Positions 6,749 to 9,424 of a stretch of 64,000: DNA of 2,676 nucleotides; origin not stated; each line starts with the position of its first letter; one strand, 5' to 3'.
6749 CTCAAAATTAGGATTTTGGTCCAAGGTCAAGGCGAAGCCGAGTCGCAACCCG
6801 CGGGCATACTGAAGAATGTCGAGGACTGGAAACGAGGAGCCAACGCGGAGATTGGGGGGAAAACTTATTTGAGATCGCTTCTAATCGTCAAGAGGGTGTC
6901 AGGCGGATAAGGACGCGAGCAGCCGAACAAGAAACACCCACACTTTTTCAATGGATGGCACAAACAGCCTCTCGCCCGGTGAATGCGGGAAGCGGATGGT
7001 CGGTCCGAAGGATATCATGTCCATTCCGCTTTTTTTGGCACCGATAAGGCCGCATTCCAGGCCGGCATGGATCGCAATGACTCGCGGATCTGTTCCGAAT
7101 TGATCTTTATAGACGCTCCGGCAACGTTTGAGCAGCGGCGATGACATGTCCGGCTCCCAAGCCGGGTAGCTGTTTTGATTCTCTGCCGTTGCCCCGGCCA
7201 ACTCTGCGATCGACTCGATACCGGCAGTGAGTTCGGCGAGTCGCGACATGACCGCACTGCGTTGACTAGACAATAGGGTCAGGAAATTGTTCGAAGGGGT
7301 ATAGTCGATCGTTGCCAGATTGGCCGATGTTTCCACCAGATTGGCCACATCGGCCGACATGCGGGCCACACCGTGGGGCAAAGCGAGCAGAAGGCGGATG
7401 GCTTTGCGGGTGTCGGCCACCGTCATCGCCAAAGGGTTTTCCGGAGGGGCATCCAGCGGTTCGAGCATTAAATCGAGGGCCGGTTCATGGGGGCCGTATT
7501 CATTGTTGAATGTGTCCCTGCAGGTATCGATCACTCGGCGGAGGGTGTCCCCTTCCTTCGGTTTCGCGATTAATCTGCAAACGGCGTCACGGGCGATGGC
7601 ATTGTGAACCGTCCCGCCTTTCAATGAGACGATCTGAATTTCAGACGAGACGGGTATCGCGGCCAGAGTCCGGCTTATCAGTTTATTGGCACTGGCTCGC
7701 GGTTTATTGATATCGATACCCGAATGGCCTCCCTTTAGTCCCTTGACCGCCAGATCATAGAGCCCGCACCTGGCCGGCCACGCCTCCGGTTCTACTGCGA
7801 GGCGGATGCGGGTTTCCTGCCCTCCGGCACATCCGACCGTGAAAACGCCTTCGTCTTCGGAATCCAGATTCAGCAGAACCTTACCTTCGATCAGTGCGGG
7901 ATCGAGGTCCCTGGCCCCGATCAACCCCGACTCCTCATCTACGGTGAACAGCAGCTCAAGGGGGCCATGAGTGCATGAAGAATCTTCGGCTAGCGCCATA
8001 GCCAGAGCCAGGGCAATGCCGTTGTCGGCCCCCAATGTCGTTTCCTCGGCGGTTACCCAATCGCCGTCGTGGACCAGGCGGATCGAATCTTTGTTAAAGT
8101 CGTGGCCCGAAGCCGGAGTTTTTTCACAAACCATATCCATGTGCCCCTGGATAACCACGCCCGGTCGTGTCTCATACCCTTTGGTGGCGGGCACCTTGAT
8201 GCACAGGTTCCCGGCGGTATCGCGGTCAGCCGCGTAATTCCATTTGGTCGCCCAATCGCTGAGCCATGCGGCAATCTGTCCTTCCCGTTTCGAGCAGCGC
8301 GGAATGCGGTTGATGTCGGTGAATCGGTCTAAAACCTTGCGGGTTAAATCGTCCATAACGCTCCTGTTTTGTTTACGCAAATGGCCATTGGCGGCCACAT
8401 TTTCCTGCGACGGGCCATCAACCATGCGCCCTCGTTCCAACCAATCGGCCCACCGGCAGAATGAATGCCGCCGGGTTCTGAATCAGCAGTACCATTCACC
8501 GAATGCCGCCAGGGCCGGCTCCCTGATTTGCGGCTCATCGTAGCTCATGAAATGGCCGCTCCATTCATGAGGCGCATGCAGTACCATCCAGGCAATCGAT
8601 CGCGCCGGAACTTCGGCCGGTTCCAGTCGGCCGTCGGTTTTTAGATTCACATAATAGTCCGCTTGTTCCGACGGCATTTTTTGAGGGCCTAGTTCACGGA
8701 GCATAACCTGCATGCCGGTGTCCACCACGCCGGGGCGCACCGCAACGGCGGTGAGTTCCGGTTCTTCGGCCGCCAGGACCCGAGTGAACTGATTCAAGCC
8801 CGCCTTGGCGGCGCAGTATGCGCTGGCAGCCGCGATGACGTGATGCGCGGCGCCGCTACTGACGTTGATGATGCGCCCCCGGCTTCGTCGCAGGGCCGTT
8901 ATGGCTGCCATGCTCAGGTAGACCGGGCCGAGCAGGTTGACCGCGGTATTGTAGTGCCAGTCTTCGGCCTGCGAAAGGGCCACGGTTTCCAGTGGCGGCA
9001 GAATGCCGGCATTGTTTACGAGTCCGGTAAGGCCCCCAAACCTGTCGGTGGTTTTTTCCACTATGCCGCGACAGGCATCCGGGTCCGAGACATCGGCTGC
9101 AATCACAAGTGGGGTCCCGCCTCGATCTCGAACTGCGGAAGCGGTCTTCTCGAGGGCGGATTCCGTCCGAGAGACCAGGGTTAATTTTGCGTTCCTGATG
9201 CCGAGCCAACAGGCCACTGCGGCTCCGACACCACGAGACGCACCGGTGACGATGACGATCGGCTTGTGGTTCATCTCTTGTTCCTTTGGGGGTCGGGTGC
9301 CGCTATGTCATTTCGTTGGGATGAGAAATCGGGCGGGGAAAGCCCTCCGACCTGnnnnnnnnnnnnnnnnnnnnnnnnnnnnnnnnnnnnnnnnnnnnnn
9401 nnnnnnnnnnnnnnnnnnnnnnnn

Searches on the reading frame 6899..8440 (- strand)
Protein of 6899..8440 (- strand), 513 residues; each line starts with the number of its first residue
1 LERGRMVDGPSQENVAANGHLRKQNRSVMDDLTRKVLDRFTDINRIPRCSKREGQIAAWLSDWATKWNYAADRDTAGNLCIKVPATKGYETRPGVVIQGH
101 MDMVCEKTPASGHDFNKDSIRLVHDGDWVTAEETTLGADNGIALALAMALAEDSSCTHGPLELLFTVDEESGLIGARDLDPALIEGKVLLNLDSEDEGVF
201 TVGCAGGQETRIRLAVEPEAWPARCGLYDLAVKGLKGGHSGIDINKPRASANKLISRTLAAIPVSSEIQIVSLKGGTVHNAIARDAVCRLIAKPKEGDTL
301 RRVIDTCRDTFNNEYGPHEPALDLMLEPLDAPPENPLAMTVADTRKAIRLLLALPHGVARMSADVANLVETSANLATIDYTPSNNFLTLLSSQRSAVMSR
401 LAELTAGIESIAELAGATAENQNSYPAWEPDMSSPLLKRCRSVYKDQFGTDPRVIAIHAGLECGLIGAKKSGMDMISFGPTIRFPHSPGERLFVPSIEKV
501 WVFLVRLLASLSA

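Call 61: search_protein_families(library=pfam, proteins=[window:6899-8440:-], max_evalue=1e-8)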
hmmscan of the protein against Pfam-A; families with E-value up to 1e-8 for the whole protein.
window:6899-8440:- (513 aa): 2 families
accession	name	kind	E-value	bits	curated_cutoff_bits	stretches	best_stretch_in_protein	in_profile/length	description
PF01546.33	Peptidase_M20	-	2.9e-10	40.8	24.6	1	97-508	2-204/206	Peptidase family M20/M25/M40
PF07687.19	M20_dimer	-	1.9e-09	37.9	21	1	231-318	2-106/107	Peptidase dimerisation domain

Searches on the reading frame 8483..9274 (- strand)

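Call 61: search_protein_families(library=pfam, proteins=[window:8483-9274:-], max_evalue=1e-8)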
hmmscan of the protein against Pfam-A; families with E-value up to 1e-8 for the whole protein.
window:8483-9274:- (263 aa): 3 families
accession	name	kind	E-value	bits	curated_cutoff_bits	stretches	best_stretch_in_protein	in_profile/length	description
PF00106.31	adh_short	-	7e-43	146.8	26.6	1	6-192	2-190/195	short chain dehydrogenase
PF13561.12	adh_short_C2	-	2e-34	119.7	27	1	11-194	1-186/236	Enoyl-(Acyl carrier protein) reductase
PF08659.16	KR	-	4.3e-13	50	22.6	1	7-177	3-173/180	KR domain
